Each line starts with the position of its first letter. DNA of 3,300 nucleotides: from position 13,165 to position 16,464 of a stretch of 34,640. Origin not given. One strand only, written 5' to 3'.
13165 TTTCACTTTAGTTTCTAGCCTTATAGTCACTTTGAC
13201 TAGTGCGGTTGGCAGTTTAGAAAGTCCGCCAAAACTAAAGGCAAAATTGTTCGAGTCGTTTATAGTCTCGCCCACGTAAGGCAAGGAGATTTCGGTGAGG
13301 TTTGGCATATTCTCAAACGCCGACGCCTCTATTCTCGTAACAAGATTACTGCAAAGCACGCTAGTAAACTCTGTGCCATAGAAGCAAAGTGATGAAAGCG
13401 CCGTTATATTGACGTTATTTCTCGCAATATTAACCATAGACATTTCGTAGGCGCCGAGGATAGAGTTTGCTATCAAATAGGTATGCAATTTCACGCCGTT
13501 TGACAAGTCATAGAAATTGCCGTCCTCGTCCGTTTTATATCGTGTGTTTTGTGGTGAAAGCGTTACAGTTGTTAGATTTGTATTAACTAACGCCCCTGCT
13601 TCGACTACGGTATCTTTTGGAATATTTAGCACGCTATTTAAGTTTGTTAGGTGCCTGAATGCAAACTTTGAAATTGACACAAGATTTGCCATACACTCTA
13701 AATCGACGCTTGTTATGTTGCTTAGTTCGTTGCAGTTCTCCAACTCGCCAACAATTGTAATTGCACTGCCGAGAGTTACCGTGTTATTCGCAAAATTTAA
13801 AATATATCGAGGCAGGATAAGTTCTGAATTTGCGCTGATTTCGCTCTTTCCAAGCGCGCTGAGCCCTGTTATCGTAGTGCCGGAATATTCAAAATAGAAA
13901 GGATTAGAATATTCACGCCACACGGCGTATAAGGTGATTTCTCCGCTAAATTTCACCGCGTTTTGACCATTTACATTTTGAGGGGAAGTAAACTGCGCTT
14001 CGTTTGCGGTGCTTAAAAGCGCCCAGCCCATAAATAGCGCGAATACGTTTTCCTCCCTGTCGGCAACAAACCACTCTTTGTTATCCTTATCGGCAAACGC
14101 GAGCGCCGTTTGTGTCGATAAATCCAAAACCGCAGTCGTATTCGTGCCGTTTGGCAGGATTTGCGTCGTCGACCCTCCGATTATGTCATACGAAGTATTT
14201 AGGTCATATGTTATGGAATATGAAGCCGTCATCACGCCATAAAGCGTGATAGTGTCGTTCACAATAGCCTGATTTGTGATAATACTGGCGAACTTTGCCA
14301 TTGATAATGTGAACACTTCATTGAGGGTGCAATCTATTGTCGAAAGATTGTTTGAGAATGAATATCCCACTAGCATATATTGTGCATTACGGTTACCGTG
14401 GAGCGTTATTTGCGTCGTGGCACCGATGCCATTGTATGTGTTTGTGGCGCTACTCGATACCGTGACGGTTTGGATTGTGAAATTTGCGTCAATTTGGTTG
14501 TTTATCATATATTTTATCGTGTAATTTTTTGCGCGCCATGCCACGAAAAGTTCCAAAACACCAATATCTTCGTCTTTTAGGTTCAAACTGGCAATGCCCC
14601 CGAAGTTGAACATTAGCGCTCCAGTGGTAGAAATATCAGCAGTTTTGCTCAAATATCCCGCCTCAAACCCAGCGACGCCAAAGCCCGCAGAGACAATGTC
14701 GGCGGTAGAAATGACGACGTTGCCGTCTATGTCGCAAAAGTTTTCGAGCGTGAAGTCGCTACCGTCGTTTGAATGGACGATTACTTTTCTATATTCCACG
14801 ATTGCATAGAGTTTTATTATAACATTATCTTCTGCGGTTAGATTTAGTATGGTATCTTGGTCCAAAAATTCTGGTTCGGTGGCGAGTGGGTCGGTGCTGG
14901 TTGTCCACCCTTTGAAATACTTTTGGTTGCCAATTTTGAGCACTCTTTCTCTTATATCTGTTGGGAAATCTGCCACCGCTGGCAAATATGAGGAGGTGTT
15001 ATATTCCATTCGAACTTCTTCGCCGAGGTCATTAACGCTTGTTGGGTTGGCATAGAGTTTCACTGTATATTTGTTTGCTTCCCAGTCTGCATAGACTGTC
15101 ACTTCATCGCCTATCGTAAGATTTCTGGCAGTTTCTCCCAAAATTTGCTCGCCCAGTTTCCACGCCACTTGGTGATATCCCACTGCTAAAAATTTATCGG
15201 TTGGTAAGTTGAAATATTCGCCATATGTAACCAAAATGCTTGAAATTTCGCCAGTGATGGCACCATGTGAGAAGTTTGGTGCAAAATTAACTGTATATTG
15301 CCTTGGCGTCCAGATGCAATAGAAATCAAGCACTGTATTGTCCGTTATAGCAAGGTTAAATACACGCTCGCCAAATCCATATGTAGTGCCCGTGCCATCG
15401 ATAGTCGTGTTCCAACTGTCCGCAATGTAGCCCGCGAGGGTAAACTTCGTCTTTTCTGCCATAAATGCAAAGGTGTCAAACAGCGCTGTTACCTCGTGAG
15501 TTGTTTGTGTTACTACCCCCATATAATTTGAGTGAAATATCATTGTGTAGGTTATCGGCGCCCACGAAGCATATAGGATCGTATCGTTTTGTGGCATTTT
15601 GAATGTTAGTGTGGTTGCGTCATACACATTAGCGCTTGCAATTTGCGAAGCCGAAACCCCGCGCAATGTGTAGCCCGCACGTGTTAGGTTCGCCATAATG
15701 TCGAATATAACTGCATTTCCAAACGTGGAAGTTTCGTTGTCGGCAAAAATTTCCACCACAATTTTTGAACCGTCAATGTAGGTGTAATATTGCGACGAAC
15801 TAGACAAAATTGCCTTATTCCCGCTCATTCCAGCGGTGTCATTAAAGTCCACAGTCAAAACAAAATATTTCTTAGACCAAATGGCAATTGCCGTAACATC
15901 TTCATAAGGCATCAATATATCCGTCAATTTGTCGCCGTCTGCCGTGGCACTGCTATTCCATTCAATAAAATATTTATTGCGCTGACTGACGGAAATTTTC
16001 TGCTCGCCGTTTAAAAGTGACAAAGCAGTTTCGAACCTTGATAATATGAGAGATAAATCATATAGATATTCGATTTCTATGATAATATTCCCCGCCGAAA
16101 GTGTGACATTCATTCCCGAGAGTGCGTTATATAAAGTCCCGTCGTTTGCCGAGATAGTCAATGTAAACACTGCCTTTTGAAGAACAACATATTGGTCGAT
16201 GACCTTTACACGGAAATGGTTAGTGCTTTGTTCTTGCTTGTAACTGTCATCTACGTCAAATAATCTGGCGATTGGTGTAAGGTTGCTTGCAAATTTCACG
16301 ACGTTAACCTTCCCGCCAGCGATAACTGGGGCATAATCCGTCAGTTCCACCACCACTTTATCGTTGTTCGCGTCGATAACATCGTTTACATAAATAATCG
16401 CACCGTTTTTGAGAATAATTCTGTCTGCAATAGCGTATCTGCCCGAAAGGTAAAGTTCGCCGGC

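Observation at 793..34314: A 33.5-kb single ORF encodes an 11,173-aa mosaic surface protein built from four different adhesin repeat families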

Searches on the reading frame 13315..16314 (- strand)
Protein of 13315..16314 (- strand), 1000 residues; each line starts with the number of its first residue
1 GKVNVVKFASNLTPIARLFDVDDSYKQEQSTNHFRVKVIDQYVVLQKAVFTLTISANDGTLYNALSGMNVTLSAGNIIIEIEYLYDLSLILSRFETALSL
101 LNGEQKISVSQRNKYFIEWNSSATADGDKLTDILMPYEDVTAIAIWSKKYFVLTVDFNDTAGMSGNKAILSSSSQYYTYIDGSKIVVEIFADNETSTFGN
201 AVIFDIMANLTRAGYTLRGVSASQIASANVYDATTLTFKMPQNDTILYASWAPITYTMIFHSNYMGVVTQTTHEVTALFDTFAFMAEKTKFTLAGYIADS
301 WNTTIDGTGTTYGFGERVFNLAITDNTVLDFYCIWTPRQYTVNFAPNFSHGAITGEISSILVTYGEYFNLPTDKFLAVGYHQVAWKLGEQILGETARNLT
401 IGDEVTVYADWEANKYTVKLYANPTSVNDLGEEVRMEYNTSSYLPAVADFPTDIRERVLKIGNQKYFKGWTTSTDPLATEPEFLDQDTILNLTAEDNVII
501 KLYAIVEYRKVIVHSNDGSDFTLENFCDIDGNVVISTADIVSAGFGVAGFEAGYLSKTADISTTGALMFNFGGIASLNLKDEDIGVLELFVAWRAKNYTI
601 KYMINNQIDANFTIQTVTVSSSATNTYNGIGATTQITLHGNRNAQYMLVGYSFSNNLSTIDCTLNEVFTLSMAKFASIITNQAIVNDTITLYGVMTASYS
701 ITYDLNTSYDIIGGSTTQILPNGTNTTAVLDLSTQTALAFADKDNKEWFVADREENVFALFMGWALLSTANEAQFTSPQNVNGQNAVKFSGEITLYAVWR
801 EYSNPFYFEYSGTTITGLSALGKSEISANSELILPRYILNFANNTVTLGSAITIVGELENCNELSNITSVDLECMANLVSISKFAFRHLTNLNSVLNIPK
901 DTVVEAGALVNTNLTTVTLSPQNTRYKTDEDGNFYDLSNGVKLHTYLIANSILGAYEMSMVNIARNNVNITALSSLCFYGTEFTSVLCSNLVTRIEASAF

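Call 8: search_protein_families(library=pfam, proteins=[window:13315-16314:-], max_evalue=0.01)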
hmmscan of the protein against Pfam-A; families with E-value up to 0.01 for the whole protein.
window:13315-16314:- (1000 aa): 2 families
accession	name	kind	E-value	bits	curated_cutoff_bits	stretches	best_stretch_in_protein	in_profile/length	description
PF13306.12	LRR_5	-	0.0024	18.2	27.7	1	846-925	39-114/127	BspA type Leucine rich repeat region (6 copies)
PF18998.6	Flg_new_2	-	0.003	17.9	23.6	0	206-254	27-72/73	Divergent InlB B-repeat domain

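Call 77: search_protein_families(library=ncbifam, proteins=[window:13315-16314:-], max_evalue=0.01)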
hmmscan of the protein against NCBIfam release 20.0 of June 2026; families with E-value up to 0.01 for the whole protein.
window:13315-16314:- (1000 aa): 0 families
